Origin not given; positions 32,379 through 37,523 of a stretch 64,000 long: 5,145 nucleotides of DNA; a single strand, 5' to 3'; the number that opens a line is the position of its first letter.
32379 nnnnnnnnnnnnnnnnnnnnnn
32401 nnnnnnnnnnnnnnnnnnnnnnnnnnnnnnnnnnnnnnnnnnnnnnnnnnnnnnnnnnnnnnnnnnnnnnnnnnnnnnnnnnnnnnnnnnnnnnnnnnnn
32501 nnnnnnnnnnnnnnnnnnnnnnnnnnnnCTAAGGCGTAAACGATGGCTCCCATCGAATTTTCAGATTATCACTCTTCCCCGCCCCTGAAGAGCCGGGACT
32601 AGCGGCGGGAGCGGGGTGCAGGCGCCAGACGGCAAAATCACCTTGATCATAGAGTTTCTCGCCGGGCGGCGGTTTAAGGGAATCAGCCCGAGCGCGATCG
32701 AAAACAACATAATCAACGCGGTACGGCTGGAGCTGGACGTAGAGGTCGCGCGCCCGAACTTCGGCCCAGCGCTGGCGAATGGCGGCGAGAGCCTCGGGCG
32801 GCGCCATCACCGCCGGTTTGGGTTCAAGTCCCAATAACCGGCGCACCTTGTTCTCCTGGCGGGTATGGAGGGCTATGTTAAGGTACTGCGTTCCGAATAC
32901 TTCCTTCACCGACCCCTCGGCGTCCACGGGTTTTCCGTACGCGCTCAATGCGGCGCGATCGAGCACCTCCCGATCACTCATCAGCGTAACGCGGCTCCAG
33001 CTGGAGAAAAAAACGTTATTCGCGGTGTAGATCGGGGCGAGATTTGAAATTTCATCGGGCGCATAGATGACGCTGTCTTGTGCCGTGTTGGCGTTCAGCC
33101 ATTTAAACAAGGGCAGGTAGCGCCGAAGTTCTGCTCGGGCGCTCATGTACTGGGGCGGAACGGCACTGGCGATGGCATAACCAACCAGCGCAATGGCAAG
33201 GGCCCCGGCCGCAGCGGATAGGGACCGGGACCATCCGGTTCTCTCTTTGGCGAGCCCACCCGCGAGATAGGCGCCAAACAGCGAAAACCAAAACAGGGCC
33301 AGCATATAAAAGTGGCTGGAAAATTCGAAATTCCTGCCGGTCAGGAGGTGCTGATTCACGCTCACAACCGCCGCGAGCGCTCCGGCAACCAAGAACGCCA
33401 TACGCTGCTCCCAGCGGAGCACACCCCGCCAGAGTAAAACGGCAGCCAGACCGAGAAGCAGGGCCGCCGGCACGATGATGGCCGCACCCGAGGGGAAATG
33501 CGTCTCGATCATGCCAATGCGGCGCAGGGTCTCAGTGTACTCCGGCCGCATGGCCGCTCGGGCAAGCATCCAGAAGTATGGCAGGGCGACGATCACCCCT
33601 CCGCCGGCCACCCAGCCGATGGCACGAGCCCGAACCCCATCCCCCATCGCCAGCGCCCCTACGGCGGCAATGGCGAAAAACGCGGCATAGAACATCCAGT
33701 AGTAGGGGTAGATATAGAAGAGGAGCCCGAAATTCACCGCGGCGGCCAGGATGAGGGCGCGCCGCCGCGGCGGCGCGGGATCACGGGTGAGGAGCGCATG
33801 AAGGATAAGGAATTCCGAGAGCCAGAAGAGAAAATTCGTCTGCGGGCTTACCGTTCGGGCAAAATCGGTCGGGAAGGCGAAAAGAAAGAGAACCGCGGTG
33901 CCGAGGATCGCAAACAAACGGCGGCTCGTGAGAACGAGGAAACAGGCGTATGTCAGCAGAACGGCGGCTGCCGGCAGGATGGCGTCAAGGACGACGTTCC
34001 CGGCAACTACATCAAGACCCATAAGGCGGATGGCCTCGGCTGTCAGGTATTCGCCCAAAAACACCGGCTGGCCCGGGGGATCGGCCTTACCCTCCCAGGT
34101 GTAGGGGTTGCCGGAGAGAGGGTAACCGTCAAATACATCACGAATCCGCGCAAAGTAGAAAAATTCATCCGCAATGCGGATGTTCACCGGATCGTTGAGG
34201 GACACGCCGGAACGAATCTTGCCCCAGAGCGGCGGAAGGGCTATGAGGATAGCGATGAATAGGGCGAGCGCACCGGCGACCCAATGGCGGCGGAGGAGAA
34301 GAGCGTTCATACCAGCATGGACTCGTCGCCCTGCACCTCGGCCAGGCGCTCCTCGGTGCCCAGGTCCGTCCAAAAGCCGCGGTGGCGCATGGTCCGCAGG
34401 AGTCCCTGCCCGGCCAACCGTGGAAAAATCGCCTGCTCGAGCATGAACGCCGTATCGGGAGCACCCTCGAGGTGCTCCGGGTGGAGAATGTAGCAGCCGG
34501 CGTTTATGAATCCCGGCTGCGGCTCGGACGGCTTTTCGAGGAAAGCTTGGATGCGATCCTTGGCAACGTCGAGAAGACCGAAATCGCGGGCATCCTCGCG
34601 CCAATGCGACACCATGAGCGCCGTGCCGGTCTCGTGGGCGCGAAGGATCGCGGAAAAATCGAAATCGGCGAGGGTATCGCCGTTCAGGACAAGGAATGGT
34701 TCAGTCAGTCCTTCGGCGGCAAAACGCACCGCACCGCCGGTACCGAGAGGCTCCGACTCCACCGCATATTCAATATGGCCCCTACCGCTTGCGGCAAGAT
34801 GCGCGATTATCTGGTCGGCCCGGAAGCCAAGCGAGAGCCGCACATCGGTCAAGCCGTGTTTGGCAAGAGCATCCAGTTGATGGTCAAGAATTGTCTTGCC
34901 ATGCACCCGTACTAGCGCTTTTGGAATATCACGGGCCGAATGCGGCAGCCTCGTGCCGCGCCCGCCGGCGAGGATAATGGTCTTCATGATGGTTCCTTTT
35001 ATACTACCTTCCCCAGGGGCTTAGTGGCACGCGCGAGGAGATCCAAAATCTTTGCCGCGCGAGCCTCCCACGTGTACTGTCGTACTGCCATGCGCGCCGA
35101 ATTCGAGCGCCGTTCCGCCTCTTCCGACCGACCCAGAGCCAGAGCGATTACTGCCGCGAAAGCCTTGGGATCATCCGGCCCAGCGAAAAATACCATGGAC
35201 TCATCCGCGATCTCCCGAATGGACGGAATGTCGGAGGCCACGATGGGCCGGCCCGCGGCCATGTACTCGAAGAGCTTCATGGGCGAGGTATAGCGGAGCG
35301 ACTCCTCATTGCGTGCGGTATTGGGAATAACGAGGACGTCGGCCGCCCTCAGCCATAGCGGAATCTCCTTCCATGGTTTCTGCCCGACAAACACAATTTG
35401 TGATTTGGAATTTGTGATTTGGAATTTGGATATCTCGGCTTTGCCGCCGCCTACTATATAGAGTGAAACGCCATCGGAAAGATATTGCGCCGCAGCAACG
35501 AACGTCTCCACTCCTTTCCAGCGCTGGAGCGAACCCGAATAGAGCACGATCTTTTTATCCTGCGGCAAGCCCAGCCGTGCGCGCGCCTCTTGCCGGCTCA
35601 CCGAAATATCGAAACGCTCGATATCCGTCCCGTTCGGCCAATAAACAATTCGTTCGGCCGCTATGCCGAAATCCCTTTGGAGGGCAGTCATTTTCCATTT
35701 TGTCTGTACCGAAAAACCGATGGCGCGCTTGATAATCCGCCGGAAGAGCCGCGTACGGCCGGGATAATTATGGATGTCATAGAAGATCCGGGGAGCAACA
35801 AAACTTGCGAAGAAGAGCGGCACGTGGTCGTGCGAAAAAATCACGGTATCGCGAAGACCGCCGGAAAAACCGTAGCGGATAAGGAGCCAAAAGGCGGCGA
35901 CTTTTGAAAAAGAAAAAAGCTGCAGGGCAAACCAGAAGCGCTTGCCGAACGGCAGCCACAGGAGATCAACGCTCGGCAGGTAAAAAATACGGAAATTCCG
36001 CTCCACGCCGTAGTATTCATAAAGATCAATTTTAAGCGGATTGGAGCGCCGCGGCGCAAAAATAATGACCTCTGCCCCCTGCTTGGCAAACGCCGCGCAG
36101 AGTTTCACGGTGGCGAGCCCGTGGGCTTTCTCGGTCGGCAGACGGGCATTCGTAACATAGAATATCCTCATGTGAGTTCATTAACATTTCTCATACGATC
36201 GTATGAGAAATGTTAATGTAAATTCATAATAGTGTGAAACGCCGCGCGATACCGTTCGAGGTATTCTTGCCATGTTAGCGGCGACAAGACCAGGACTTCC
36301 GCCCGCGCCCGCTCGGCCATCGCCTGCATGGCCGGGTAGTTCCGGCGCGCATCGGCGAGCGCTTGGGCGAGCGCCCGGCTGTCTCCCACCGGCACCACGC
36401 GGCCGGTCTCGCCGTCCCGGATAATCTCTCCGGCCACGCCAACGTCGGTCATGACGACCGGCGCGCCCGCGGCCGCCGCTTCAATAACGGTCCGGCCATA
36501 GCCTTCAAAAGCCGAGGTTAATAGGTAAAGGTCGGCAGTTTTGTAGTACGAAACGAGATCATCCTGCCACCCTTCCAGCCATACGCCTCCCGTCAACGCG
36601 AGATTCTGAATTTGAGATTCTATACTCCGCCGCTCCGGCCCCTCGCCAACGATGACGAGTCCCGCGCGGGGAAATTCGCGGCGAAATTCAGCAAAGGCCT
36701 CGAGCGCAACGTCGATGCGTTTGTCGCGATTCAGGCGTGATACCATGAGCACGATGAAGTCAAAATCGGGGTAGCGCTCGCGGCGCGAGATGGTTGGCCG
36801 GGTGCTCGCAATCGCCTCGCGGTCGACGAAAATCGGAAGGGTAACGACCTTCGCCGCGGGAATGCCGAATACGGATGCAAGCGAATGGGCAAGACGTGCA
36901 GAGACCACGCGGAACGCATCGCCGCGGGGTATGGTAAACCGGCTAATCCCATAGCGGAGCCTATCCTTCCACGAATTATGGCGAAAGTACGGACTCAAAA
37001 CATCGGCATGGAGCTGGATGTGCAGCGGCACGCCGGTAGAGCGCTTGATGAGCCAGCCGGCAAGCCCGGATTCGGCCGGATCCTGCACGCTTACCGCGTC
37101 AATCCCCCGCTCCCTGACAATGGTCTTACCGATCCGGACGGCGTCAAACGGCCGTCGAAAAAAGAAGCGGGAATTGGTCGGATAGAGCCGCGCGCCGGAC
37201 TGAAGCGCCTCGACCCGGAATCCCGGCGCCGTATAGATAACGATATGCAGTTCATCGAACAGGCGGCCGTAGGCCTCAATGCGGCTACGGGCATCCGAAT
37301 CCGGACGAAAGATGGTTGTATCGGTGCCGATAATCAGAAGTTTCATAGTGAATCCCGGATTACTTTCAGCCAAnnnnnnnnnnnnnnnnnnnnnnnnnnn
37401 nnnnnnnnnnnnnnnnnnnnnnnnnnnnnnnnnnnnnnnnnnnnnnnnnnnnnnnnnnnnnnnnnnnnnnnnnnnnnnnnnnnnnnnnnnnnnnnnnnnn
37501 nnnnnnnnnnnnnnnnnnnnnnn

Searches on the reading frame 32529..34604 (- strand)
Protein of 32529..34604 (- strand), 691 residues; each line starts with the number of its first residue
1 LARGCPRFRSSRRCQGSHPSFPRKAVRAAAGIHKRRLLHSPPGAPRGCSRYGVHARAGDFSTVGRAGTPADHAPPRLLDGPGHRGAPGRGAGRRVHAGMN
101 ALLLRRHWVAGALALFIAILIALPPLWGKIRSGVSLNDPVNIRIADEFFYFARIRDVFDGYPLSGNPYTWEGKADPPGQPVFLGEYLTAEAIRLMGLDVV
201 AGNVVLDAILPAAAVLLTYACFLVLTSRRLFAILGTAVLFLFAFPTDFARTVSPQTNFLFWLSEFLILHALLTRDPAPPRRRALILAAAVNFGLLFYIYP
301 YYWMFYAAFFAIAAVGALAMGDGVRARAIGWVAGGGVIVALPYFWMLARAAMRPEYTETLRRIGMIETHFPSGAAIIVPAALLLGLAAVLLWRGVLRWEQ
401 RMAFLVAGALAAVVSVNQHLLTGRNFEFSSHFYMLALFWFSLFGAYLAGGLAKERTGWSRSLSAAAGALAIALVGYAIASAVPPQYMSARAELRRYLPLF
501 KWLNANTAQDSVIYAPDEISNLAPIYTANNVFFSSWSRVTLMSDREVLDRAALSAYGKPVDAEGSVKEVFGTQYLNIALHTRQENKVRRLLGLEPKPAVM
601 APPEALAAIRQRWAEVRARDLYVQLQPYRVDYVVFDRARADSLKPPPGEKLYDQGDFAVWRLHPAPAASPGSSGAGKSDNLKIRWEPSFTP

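Call 12: search_protein_families(library=pfam, proteins=[window:32529-34604:-], max_evalue=0.0001)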
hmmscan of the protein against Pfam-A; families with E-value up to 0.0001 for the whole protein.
window:32529-34604:- (691 aa): 0 families

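Call 44: search_protein_families(library=pfam, proteins=[window:32529-34604:-], max_evalue=1)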
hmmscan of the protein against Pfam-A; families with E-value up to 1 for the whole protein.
window:32529-34604:- (691 aa): 0 families

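Call 74: find_homologous_proteins(query=window:32529-34604:-, max_evalue=0.00001)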
Query window:32529-34604:- (691 aa): 29 proteins with E <= 0.00001 among 8000 candidates.
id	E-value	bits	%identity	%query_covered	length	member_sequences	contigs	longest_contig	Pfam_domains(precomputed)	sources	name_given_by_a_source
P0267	0.0e+0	1296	99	86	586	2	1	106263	-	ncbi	-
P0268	0.0e+0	1024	78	85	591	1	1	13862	-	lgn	-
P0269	1.1e-198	680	57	82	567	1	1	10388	-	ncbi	-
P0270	1.2e-188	647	54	82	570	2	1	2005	-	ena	-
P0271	9.7e-187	641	54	82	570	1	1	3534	-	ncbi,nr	ncbi:MAG: hypothetical protein Q8R35_04040 [bacterium]|nr:hypothetical protein [bacterium]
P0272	1.8e-183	630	54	81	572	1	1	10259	-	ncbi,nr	ncbi:MAG: hypothetical protein Q8R35_01190 [bacterium]|nr:hypothetical protein [bacterium]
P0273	7.4e-183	628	54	81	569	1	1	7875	-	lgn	-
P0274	1.2e-182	627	54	82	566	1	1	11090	-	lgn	-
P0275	1.7e-138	481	46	78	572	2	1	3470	-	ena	-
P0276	6.8e-137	476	45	81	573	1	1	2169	-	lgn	-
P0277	2.0e-135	471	47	78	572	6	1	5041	-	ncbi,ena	ncbi:MAG: hypothetical protein AAB591_01165 [Patescibacteria group bacterium]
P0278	3.6e-130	454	46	78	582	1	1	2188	-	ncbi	-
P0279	1.5e-106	375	37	78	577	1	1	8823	-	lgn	-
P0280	6.3e-106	373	35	81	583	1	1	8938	-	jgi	-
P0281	1.0e-103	366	35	78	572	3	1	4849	-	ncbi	-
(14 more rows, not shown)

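Call 76: find_encoding_contigs(protein=P0267, flank=10000, max_places=2)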
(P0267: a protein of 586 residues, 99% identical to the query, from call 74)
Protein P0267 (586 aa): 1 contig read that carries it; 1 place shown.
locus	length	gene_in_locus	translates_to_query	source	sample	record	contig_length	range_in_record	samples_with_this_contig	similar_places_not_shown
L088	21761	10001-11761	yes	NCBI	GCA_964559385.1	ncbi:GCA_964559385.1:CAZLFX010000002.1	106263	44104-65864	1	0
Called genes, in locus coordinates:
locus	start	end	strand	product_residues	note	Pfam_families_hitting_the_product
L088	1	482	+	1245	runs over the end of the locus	-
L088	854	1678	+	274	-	PF23914:TPR_CcmH_CycH (faint), PF14559:TPR_19 (faint), PF23240:HAT_PRP39_N (faint), PF07719:TPR_2 (faint)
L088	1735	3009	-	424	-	PF01471:PG_binding_1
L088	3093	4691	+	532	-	PF00932:LTD, PF00801:PKD, PF18911:PKD_4, PF00932:LTD (weak)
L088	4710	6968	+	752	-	PF13439:Glyco_transf_4, PF20706:GT4-conflict, PF00534:Glycos_transf_1, PF13692:Glyco_trans_1_4, PF13524:Glyco_trans_1_2, PF13439:Glyco_transf_4, PF00534:Glycos_transf_1, PF13692:Glyco_trans_1_4, +2 more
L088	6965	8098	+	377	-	PF13439:Glyco_transf_4, PF13579:Glyco_trans_4_4, PF20706:GT4-conflict, PF00534:Glycos_transf_1, PF13692:Glyco_trans_1_4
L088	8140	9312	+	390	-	PF13439:Glyco_transf_4, PF00534:Glycos_transf_1, PF13692:Glyco_trans_1_4, PF13524:Glyco_trans_1_2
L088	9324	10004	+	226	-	PF00483:NTP_transferase, PF12804:NTP_transf_3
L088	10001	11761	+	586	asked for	-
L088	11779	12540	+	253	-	PF13489:Methyltransf_23, PF01209:Ubie_methyltran, PF13847:Methyltransf_31, PF08241:Methyltransf_11, PF08242:Methyltransf_12, PF13649:Methyltransf_25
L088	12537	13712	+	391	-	PF20706:GT4-conflict, PF00534:Glycos_transf_1, PF13692:Glyco_trans_1_4, PF13524:Glyco_trans_1_2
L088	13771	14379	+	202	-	PF13578:Methyltransf_24 (weak)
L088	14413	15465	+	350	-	PF00535:Glycos_transf_2, PF13641:Glyco_tranf_2_3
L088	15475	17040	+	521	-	-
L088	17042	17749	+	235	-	PF00535:Glycos_transf_2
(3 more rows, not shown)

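Call 86: predict_structure(alignment_id=A3)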
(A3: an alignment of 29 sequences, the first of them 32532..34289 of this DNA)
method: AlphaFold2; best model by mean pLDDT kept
length: 586 residues; sequences in the alignment: 29
mean_pLDDT: 85.3   pTM: 0.85
mean pLDDT of the five models: 85.3, 85.1, 85.0, 84.3, 82.8
residues with pLDDT >= 90: 297; 70-90: 209; 50-70: 55; < 50: 25
segments of 3 or more residues with pLDDT < 50: 563-586
pLDDT, mean of each block of 10 residues (from residue 1): 87 81 77 84 91 86 81 73 93 91 90 96 90 87 81 94 96 97 97 89 97 96 98 93 86 83 63 95 96 96 95 70 76 96 87 69 72 61 76 94 94 93 94 88 93 87 89 84 92 91 95 91 92 75 91 88 45 33 33
secondary structure, 60 per line:
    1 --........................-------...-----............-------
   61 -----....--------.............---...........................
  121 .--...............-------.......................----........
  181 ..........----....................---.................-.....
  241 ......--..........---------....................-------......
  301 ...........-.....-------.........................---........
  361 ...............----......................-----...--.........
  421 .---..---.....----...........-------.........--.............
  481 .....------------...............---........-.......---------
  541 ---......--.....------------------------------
elements in order: H3-26 H42-53 H66-69 H78-90 H94-121 H124-138 H146-168 H173-190 H195-214 H218-234 H236-246 H249-258 H268-287 H295-311 H313-317 H325-349 H353-375 H380-401 E407-409 H412-421 H430-434 H439-449 H457-465 H468-485 H498-512 H516-523 E525-531 E544-549 E552-556

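Call 89: fold_search(model_id=the predicted structure, library=pdb)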
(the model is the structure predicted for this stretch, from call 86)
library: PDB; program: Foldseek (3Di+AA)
matches with E <= 10: 318; with E <= 0.001: 23
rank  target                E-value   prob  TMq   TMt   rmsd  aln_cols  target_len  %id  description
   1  7zlg_A                1.7e-06  1.00  0.45  0.41  13.3       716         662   10  Cryo-EM structure of C-mannosyltransferase CeDPY19, in complex with acceptor peptide and bound to CMT2-Fab and anti-Fa (released 2023-01-11)
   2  8if8_C                2.5e-06  1.00  0.50  0.49  10.2       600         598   14  Arabinosyltransferase AftA (released 2023-05-31)
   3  8agb_A                5.1e-06  1.00  0.47  0.44  16.4       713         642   10  Structure of yeast oligosaccharylransferase complex with lipid-linked oligosaccharide bound (released 2022-12-07)
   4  7zlh_A                5.3e-06  1.00  0.41  0.38  14.0       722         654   11  Cryo-EM structure of C-mannosyltransferase CeDPY19, in apo state, bound to CMT2-Fab and anti-Fab nanobody (released 2023-01-11)
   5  6ezn_F                7.4e-06  1.00  0.45  0.41  13.2       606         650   11  Cryo-EM structure of the yeast oligosaccharyltransferase (OST) complex (released 2018-01-17)
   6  8age_A                7.7e-06  1.00  0.50  0.46  11.0       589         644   11  Structure of yeast oligosaccharylransferase complex with acceptor peptide bound (released 2022-12-07)
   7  7oci_F                9.5e-06  1.00  0.44  0.41  12.8       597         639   12  Cryo-EM structure of yeast Ost6p containing oligosaccharyltransferase complex (released 2022-02-16)
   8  7zli_A                1.0e-05  1.00  0.42  0.38  13.2       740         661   11  Cryo-EM structure of C-mannosyltransferase CeDPY19, in complex with Dol25-P-Man and bound to CMT2-Fab and anti-Fab nan (released 2023-01-11)
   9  8b6l_I                1.7e-05  1.00  0.43  0.37  16.3       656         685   10  Subtomogram average of the human Sec61-TRAP-OSTA-translocon (released 2022-12-07)
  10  6gxc_A                2.1e-05  1.00  0.48  0.42  11.0       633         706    9  Bacterial oligosaccharyltransferase PglB in complex with an inhibitory peptide and a reactive lipid-linked oligosaccha (released 2018-11-14)
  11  8if8_B                4.8e-05  1.00  0.48  0.46   7.1       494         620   15  Arabinosyltransferase AftA (released 2023-05-31)
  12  6s7o_A                7.2e-05  1.00  0.42  0.38  14.1       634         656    8  Cryo-EM structure of human oligosaccharyltransferase complex OST-A (released 2019-12-18)
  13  9n9j_I                7.5e-05  1.00  0.46  0.40  10.1       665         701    8  Structure of a GRP94 folding intermediate engaged with a CCDC134- and FKBP11-bound secretory translocon (released 2025-11-19)
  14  6ftg_5                8.1e-05  1.00  0.42  0.39  14.3       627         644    9  Subtomogram average of OST-containing ribosome-translocon complexes from canine rough microsomal membranes (released 2018-03-21)
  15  5ogl_A                8.9e-05  1.00  0.50  0.43  10.6       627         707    8  Structure of bacterial oligosaccharyltransferase PglB in complex with an acceptor peptide and an lipid-linked oligosac (released 2017-10-25)
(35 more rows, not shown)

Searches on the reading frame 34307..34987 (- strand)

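Call 12: search_protein_families(library=pfam, proteins=[window:34307-34987:-], max_evalue=0.0001)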
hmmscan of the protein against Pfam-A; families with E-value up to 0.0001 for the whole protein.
window:34307-34987:- (226 aa): 2 families
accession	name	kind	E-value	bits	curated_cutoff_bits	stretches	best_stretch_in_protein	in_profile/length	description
PF00483.29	NTP_transferase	-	2.1e-31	109.8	21.2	1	2-219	1-239/245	Nucleotidyl transferase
PF12804.13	NTP_transf_3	-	8.3e-13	49.3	27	1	4-132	2-126/160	MobA-like NTP transferase domain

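Call 62: search_protein_families(library=ncbifam, proteins=[window:34307-34987:-], max_evalue=0.00001)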
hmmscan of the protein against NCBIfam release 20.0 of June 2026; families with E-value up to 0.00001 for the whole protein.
window:34307-34987:- (226 aa): 29 families (the best 25 are shown)
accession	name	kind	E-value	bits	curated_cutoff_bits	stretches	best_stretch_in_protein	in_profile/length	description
NF052502.1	man1P_GTase_Rv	exception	7.2e-39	133.6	440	1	2-217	2-225/352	mannose-1-phosphate guanylyltransferase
TIGR03992.1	Arch_glmU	subfamily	4e-33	114.8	292.1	1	1-176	1-176/393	bifunctional sugar-1-phosphate nucleotidylyltransferase/acetyltransferase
NF041313.1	UDPGP_AglF_Halo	equivalog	2e-29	102.7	400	1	1-172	1-178/234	UTP--glucose-1-phosphate uridylyltransferase AglF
NF045761.1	NAMPUrTaseMurU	equivalog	8.4e-28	97.8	250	1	1-219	1-224/226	N-acetylmuramate alpha-1-phosphate uridylyltransferase MurU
TIGR02623.1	G1P_cyt_trans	equivalog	7.7e-27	94.4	300.25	2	82-211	105-234/255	glucose-1-phosphate cytidylyltransferase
NF049965.1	GlMnHpPGnyltfHddC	equivalog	2.5e-24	86.1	300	1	1-171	1-170/221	D-glycero-D-manno-heptose 1-phosphate guanosyltransferase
TIGR01208.1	rmlA_long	equivalog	9.1e-19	67.5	320.25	1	2-215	1-227/353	glucose-1-phosphate thymidylyltransferase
NF045697.1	MurNAcPUrMurU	equivalog_domain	1.1e-17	64.2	370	1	4-211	1-217/229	N-acetylmuramate alpha-1-phosphate uridylyltransferase MurU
NF041173.1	Sug_nt_acttase_Thmprot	equivalog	3.6e-16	59.1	600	1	1-211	1-216/405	bifunctional sugar-1-phosphate nucleotidylyltransferase/acetyltransferase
TIGR01173.1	glmU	equivalog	3.1e-15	56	366.85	1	1-174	1-178/452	bifunctional UDP-N-acetylglucosamine diphosphorylase/glucosamine-1-phosphate N-acetyltransferase GlmU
TIGR02091.1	glgC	equivalog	1.8e-13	50.3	424.9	1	95-212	113-249/364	glucose-1-phosphate adenylyltransferase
NF010935.0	PRK14355.1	equivalog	2.9e-13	49.3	718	1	3-144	6-147/459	bifunctional UDP-N-acetylglucosamine diphosphorylase/glucosamine-1-phosphate N-acetyltransferase GlmU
NF010934.1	PRK14354.1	equivalog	4.3e-13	48.6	450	1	3-122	2-119/447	bifunctional UDP-N-acetylglucosamine diphosphorylase/glucosamine-1-phosphate N-acetyltransferase GlmU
NF010933.0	PRK14353.1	equivalog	1.2e-12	47.2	505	1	2-152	7-159/453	bifunctional UDP-N-acetylglucosamine diphosphorylase/glucosamine-1-phosphate N-acetyltransferase GlmU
NF003670.0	PRK05293.1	equivalog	1.9e-12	46.8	470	1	96-217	119-253/382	glucose-1-phosphate adenylyltransferase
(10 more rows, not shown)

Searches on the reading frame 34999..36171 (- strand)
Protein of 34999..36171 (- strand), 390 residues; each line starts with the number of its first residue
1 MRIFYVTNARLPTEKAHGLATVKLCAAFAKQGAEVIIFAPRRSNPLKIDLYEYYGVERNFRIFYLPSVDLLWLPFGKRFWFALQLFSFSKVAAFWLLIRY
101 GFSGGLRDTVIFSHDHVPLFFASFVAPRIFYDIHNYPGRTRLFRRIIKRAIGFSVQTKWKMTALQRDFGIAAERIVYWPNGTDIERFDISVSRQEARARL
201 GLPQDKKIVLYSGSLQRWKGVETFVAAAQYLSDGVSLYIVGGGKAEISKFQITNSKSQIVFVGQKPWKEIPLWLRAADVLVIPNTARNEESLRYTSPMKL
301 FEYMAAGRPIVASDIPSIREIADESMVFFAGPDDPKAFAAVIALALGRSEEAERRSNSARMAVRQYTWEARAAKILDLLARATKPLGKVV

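Call 12: search_protein_families(library=pfam, proteins=[window:34999-36171:-], max_evalue=0.0001)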
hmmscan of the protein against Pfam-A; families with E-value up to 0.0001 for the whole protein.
window:34999-36171:- (390 aa): 4 families
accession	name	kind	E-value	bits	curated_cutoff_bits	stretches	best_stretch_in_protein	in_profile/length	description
PF13692.12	Glyco_trans_1_4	-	6.9e-23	81.9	27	1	207-343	2-137/142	Glycosyl transferases group 1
PF00534.26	Glycos_transf_1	-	2.5e-22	79.6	26.4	1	193-360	2-170/172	Glycosyl transferases group 1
PF13439.12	Glyco_transf_4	-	5.8e-10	39.9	28.5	1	22-186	9-170/170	Glycosyltransferase Family 4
PF13524.12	Glyco_trans_1_2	-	2e-08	34.7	25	1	258-377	28-144/144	Glycosyl transferase-like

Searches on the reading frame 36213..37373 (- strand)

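Call 12: search_protein_families(library=pfam, proteins=[window:36213-37373:-], max_evalue=0.0001)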
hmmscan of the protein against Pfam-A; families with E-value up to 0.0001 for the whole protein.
window:36213-37373:- (386 aa): 6 families
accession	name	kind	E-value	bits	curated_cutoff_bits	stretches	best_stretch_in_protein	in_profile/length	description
PF00534.26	Glycos_transf_1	-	2.3e-37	128.6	26.4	1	194-358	4-171/172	Glycosyl transferases group 1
PF13692.12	Glyco_trans_1_4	-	2.3e-32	112.6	27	1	207-341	3-138/142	Glycosyl transferases group 1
PF20706.3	GT4-conflict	-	2.1e-13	50.5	26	1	174-370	172-380/385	Family 4 Glycosyltransferase in conflict systems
PF13579.12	Glyco_trans_4_4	-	1.2e-12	48.9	29.7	1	33-180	12-156/158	Glycosyl transferase 4-like domain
PF13439.12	Glyco_transf_4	-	1.2e-12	48.6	28.5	1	41-186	21-169/170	Glycosyltransferase Family 4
PF13524.12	Glyco_trans_1_2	-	6.2e-05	23.4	25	0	258-361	17-130/144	Glycosyl transferase-like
